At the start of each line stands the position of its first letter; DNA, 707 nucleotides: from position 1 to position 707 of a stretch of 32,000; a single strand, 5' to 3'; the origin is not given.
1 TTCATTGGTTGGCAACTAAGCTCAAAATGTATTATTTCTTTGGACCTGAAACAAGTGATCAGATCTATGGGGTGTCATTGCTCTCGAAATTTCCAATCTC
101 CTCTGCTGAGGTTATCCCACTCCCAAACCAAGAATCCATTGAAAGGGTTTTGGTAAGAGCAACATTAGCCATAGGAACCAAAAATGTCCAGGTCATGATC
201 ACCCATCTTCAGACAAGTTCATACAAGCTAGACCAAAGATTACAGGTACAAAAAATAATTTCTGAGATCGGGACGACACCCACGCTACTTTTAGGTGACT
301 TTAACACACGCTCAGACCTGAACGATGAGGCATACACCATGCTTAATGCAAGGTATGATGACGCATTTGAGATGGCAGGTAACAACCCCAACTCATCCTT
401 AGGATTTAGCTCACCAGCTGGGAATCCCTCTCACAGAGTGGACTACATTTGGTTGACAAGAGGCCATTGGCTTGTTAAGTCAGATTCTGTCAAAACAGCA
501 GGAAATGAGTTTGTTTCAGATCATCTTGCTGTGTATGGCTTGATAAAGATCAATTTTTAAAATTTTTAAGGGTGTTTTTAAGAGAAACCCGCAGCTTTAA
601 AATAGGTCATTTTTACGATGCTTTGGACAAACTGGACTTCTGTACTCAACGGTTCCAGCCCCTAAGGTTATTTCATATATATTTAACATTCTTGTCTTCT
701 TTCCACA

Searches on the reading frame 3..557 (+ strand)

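Call 23: search_protein_families(library=pfam, proteins=[window:3-557:+], max_evalue=0.001)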
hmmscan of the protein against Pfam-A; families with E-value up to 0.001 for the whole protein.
window:3-557:+ (185 aa): 2 families
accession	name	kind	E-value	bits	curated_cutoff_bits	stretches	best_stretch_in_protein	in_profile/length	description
PF23226.1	Exo_endo_phos_PGAP2IP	-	2e-13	50.6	27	1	2-113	58-169/239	PGAP2IP, C-terminal nuclease-like domain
PF03372.29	Exo_endo_phos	-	2.8e-13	50.6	24.5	1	10-174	57-225/225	Endonuclease/Exonuclease/phosphatase family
